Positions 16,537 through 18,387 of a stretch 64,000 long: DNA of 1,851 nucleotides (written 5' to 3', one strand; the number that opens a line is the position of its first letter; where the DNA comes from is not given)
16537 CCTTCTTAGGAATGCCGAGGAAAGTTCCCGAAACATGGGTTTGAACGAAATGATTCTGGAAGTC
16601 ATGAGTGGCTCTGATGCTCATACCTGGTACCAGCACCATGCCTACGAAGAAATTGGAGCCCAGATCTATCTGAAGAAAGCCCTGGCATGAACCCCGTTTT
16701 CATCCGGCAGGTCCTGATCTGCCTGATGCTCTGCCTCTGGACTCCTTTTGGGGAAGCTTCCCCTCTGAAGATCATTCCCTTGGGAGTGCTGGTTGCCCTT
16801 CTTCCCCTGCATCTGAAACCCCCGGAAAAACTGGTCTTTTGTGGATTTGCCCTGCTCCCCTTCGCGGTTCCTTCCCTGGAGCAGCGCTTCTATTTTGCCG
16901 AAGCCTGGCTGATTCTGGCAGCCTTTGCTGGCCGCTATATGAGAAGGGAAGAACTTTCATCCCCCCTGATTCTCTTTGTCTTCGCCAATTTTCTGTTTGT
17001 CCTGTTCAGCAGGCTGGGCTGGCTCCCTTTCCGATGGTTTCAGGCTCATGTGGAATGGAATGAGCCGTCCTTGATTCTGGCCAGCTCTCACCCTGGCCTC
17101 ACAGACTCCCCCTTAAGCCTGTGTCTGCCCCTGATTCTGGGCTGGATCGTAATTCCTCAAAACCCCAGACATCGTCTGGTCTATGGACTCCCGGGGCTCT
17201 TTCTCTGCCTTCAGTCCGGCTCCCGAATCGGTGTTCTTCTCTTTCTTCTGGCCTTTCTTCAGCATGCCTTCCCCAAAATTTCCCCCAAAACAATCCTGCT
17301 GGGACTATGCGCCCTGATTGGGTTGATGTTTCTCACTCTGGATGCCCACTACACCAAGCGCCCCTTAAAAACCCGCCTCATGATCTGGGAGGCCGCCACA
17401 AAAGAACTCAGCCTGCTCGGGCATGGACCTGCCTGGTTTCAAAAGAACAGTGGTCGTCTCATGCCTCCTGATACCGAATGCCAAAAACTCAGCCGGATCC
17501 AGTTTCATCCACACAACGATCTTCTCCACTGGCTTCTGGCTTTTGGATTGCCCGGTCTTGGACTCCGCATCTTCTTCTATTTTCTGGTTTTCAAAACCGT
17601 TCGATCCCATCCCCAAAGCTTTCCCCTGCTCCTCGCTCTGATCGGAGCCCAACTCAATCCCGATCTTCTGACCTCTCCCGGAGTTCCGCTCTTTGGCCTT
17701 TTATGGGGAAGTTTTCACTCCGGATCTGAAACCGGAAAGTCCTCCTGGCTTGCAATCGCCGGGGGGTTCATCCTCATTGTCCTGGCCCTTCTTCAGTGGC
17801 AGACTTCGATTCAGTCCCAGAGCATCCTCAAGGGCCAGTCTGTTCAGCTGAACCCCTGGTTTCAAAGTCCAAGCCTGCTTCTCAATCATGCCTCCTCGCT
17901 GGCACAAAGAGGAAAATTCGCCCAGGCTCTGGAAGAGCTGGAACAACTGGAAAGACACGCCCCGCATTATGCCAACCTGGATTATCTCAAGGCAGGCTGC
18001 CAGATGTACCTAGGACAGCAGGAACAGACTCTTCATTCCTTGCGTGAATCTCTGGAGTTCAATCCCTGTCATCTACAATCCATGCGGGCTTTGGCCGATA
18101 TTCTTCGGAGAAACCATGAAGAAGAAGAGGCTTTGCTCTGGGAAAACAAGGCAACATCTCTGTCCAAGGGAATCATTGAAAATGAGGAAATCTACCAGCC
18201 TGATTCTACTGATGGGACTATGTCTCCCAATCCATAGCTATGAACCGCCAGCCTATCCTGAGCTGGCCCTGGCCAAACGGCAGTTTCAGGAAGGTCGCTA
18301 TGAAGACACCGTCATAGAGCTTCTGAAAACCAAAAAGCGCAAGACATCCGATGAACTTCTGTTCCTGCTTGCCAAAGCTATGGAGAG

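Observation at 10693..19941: Co-directional flagellar filament cluster carrying glycosylation-type genes: fliD, Maf/DUF115, fliS, GNAT, Wzy_C-like::TPR membrane protein, TPR lipoprotein, OMP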

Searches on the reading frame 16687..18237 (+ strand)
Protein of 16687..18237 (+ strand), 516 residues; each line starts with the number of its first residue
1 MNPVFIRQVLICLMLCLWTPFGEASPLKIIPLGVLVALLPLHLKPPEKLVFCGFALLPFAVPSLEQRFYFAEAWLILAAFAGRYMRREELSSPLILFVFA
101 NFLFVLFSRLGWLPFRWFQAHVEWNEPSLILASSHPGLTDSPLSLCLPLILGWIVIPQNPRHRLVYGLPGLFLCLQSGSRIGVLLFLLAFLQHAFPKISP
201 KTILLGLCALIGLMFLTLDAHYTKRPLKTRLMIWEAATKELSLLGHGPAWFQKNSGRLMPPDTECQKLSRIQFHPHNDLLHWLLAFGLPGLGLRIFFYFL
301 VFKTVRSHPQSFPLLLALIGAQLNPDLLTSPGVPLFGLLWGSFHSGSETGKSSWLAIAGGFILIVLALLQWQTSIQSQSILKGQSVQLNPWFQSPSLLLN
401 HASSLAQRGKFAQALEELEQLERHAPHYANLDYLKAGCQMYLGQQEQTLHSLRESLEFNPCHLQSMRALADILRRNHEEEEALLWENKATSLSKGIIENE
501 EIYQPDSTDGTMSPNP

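Call 3: search_protein_families(library=pfam, proteins=[window:16687-18237:+], max_evalue=0.01)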
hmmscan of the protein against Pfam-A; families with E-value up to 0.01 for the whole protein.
window:16687-18237:+ (516 aa): 5 families
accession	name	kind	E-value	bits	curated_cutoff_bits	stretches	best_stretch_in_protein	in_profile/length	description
PF04932.20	Wzy_C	-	5.2e-07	30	31.7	1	171-292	7-146/149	O-Antigen ligase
PF13432.12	TPR_16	-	0.00034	21.4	32.7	0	399-439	1-41/65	Tetratricopeptide repeat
PF13424.12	TPR_12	-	0.0015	19.1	30.1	0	452-492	32-74/77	Tetratricopeptide repeat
PF14559.12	TPR_19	-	0.0065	17.2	25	1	405-444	1-40/68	Tetratricopeptide repeat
PF12895.13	ANAPC3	-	0.0097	16.6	27.2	0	398-454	26-81/82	Anaphase-promoting complex, cyclosome, subunit 3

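Call 4: search_protein_families(library=ncbifam, proteins=[window:16687-18237:+], max_evalue=0.01)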
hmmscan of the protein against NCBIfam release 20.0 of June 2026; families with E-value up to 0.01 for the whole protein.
window:16687-18237:+ (516 aa): 4 families
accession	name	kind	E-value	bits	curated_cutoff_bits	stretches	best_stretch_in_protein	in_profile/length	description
NF047558.1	TPR_END_plus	domain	8.7e-05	22.4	32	0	433-466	3-36/56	TPR end-of-group domain-containing protein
TIGR02917.1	PEP_TPR_lipo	equivalog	0.00011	20.2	312.2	1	402-483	574-655/899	XrtA/PEP-CTERM system TPR-repeat protein PrsT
NF040959.1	MamA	equivalog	0.00024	20.6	200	1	402-492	112-202/204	magnetosome protein MamA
NF007468.0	PRK10049.1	equivalog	0.00051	18.3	1043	1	370-490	116-229/817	poly-beta-1,6 N-acetyl-D-glucosamine export porin PgaA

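Call 8: find_homologous_proteins(query=window:16687-18237:+)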
Query window:16687-18237:+ (516 aa): 1 proteins with E <= 0.001 among 8000 candidates.
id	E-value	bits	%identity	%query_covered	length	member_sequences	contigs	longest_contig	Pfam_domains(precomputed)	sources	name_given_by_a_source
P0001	0.0e+0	1174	100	100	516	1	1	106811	PF04932.21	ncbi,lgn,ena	-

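Call 10: find_encoding_contigs(protein=P0001, flank=10000, max_places=6)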
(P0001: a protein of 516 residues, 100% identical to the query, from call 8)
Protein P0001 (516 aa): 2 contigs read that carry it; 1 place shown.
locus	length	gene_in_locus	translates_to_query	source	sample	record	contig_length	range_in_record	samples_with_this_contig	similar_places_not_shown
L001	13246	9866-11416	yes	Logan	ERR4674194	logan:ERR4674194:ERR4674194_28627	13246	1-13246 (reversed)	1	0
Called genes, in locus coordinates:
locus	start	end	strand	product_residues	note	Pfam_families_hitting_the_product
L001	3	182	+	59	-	?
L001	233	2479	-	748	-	-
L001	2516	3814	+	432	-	PF08245:Mur_ligase_M (weak), PF27239:FOL3_C (faint)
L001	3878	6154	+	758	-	PF02465:FliD_N, PF07196:Flagellin_IN (weak), PF07195:FliD_C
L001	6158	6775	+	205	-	PF27299:TP0873_N, PF26154:DUF8042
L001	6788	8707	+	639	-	PF20157:Maf_flag10_N, PF01973:MptE-like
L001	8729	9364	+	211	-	PF02561:FliS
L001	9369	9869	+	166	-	PF00583:Acetyltransf_1, PF13508:Acetyltransf_7 (weak)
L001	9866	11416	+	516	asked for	PF04932:Wzy_C (weak)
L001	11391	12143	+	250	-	-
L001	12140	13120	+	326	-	-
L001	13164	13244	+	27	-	?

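Call 16: search_protein_representatives(protein=window:16687-18237:+)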
Query: 516 residues. Proteins with E-value up to 0.001 (for the whole library): 84; up to 1e-10: 10; up to 1e-30: 9. The best 84 are listed.
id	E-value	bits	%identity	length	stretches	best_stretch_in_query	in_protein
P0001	0.0e+00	1173.7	100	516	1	1-516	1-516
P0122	2.1e-56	208.6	32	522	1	12-485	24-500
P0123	8.5e-48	180.2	31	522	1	9-482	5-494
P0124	2.7e-41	158.7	31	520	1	9-482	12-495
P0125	1.3e-38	149.9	36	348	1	175-479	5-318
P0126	4.1e-36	141.6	31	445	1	50-474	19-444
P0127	1.1e-35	140.2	29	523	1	7-483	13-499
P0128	6.5e-35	137.7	32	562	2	11-360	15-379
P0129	2.2e-31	126.0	32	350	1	211-475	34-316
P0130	4.2e-11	59.1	29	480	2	7-348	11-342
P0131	1.2e-09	54.3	35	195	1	231-342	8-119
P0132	5.4e-09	52.1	26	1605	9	384-483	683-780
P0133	1.2e-08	51.0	39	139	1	377-482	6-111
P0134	2.1e-08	50.2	26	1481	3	384-482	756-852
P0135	2.8e-08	49.8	27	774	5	405-461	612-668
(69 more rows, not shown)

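Call 18: find_encoding_contigs(protein=P0122, flank=10000, max_places=3)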
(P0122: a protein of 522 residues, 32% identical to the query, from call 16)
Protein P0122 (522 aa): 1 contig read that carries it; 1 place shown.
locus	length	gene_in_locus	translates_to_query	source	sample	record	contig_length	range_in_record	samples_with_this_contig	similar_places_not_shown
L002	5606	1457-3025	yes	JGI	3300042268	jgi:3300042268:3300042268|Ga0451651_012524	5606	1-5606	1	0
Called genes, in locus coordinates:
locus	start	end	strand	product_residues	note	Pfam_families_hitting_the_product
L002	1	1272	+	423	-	?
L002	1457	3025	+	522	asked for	PF13432:TPR_16 (faint), PF12895:ANAPC3 (weak), PF00515:TPR_1 (faint), PF07719:TPR_2 (faint), PF13181:TPR_8 (faint), PF13428:TPR_14 (faint), PF14559:TPR_19 (weak)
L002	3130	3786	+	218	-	PF00515:TPR_1 (faint), PF07719:TPR_2 (faint), PF13428:TPR_14 (faint)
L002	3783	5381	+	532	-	-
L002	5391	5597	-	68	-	-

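Call 19: find_encoding_contigs(protein=P0123, flank=10000, max_places=3)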
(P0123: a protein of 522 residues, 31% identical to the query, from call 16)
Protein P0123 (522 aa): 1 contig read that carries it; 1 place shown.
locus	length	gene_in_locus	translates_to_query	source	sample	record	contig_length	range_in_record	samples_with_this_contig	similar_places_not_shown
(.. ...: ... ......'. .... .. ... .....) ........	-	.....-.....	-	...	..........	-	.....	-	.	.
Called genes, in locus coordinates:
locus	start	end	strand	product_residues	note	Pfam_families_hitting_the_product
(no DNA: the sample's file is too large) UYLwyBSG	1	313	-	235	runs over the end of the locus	-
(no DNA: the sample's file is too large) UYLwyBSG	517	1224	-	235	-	-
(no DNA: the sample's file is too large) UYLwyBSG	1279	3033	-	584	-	PF00654:Voltage_CLC, PF00571:CBS (faint)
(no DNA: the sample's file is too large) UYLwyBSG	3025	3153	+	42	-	-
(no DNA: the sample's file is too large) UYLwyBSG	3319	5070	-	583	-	PF00395:SLH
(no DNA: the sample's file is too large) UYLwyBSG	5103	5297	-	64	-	-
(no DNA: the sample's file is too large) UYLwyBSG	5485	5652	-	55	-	-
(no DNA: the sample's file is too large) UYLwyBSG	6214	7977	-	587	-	PF05157:MshEN, PF00437:T2SSE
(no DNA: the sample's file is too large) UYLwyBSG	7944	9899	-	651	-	-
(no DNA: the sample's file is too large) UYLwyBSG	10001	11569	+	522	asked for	PF07719:TPR_2 (faint), PF13181:TPR_8 (faint), PF13432:TPR_16 (faint), PF14559:TPR_19 (weak)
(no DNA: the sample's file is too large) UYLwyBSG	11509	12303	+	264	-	PF13432:TPR_16 (faint), PF13414:TPR_11 (faint), PF13424:TPR_12 (faint), PF00515:TPR_1 (faint), PF07719:TPR_2 (faint), PF13174:TPR_6 (faint), PF13181:TPR_8 (faint)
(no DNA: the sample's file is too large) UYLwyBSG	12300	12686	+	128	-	PF02537:CRCB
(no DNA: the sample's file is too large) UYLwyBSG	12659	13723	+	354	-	-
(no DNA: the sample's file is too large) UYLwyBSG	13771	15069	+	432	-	PF13167:GTP-bdg_N, PF16360:GTP-bdg_M, PF00009:GTP_EFTU (faint), PF01926:MMR_HSR1, PF02421:FeoB_N (weak)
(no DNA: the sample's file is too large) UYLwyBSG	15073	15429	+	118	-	-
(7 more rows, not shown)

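Call 20: find_encoding_contigs(protein=P0124, flank=10000, max_places=3)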
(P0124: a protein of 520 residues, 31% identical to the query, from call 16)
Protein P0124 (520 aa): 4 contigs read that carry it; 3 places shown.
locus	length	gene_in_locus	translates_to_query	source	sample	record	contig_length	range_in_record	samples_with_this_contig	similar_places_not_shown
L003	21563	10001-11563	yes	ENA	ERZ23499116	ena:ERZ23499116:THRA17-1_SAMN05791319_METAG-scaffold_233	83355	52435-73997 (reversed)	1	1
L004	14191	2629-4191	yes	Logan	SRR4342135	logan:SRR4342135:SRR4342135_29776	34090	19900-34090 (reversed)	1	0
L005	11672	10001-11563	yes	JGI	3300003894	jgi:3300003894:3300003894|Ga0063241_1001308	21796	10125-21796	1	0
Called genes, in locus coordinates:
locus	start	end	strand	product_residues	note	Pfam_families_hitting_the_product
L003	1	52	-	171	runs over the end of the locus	PF00255:GSHPx, PF00578:AhpC-TSA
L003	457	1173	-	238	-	-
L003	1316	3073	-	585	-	PF00654:Voltage_CLC, PF00571:CBS (faint)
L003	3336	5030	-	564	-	PF00395:SLH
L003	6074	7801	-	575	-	PF05157:MshEN, PF00437:T2SSE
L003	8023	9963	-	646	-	-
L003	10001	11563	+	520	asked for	PF13428:TPR_14 (faint), PF07719:TPR_2 (faint), PF13174:TPR_6 (faint), PF13181:TPR_8 (faint), PF13431:TPR_17 (faint), PF14559:TPR_19 (weak)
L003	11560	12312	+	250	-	PF00515:TPR_1 (faint), PF07719:TPR_2 (faint), PF13174:TPR_6 (faint)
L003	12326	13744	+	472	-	-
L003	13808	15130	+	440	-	PF13167:GTP-bdg_N, PF16360:GTP-bdg_M, PF00350:Dynamin_N (faint), PF01926:MMR_HSR1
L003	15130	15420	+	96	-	-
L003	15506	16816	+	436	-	PF05496:RuvB_N, PF13191:AAA_16 (faint), PF00004:AAA, PF07728:AAA_5, PF13173:AAA_14 (faint), PF13401:AAA_22 (faint), PF16193:AAA_assoc_2, PF12002:MgsA_C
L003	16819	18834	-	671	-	-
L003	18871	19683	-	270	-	-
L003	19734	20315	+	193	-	PF01739:CheR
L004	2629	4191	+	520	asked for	PF13428:TPR_14 (faint), PF07719:TPR_2 (faint), PF13174:TPR_6 (faint), PF13181:TPR_8 (faint), PF13431:TPR_17 (faint), PF14559:TPR_19 (weak)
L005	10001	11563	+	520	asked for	PF13428:TPR_14 (faint), PF07719:TPR_2 (faint), PF13174:TPR_6 (faint), PF13181:TPR_8 (faint), PF13431:TPR_17 (faint), PF14559:TPR_19 (weak)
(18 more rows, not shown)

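Call 21: find_encoding_contigs(protein=P0127, flank=10000, max_places=3)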
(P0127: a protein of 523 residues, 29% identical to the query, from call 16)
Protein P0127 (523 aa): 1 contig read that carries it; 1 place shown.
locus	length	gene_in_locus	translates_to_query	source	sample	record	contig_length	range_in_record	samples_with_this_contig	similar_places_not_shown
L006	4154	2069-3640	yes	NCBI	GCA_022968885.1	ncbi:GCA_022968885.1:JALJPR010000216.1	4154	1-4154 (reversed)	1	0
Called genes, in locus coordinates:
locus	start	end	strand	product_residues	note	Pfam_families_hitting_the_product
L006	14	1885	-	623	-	-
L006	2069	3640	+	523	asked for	PF14559:TPR_19 (faint)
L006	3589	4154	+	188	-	?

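Call 22: find_encoding_contigs(protein=P0128, flank=10000, max_places=3)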
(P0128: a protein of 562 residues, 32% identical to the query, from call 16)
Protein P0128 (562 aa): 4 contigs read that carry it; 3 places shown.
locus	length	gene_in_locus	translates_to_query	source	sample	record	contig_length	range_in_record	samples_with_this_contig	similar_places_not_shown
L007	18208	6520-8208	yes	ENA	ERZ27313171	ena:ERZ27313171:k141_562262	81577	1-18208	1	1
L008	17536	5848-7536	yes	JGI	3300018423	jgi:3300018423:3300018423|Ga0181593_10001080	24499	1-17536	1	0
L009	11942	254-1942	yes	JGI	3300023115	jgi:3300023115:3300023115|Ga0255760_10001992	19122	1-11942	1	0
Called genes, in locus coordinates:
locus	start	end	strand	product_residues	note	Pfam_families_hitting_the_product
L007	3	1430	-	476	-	?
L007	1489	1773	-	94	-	-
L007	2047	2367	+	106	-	PF00293:NUDIX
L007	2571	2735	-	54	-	-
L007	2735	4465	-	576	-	PF05157:MshEN, PF00437:T2SSE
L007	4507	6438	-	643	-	-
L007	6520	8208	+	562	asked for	PF13432:TPR_16 (faint), PF07719:TPR_2 (faint), PF04932:Wzy_C, PF13181:TPR_8 (faint), PF13428:TPR_14 (faint), PF12895:ANAPC3, PF14559:TPR_19 (weak)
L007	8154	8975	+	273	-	PF07719:TPR_2 (faint), PF13174:TPR_6 (faint)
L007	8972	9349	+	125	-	PF02537:CRCB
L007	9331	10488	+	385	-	-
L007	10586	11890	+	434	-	PF03193:RsgA_GTPase (faint), PF13167:GTP-bdg_N, PF16360:GTP-bdg_M, PF00350:Dynamin_N (faint), PF01926:MMR_HSR1, PF02421:FeoB_N (weak), PF16897:MMR_HSR1_Xtn (weak)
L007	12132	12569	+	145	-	PF02276:CytoC_RC (weak)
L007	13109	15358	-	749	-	PF17764:PriA_3primeBD, PF00270:DEAD, PF04851:ResIII, PF18319:Zn_ribbon_PriA, PF00271:Helicase_C, PF18074:PriA_C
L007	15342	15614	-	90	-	PF01192:RNA_pol_Rpb6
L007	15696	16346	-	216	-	PF00625:Guanylate_kin, PF13671:AAA_33 (faint)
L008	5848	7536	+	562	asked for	PF13432:TPR_16 (faint), PF07719:TPR_2 (faint), PF04932:Wzy_C, PF13181:TPR_8 (faint), PF13428:TPR_14 (faint), PF12895:ANAPC3, PF14559:TPR_19 (weak)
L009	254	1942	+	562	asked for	PF13432:TPR_16 (faint), PF07719:TPR_2 (faint), PF04932:Wzy_C, PF13181:TPR_8 (faint), PF13428:TPR_14 (faint), PF12895:ANAPC3, PF14559:TPR_19 (weak)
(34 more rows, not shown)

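Call 24: find_related_loci(query=A1, collection=genome_contigs, flank=10000)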
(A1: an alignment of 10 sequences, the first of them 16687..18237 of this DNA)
Query A1 (516 aa) in genome_contigs; peptide patterns used: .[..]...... (x = any residue, [..] = any of these).
18 stretches matched a pattern; 6 encode a relative of the query (tblastn E <= 1e-3); 6 distinct loci.
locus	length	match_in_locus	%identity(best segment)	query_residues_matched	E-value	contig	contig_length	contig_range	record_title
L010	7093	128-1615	31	2-482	5e-55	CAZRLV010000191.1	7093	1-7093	MAG TPA_asm: uncultured bacterium isolate binchicken_co141_92 genome assembly, contig: NODE_37714_length_7093_cov_4.4465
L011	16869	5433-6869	31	15-482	2e-47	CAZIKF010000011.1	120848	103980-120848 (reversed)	MAG TPA_asm: uncultured bacterium isolate binchicken_co28_71 genome assembly, contig: NODE_94_length_120848_cov_25.74424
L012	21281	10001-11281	30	72-483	1e-45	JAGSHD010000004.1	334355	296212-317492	MAG: Candidatus Cloacimonadota bacterium isolate GY13CL_bin.7 k141_19427_length_334355_cov_34.2612, whole genome shotgun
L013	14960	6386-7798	31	8-475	7e-43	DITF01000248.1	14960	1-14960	MAG TPA_asm: bacterium UBP17_UBA6191 isolate UBA6191 UBA6191_contig_408010, whole genome shotgun sequence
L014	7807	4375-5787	30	8-475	1e-41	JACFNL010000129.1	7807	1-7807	MAG: Candidatus Cloacimonadota bacterium isolate BROCD023 NODE_5038_length_7807_cov_6.208462, whole genome shotgun seque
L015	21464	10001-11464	27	8-483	4e-38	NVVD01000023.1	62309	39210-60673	MAG: Candidatus Cloacimonadota bacterium isolate NORP72 Contig_source1382A_1263, whole genome shotgun sequence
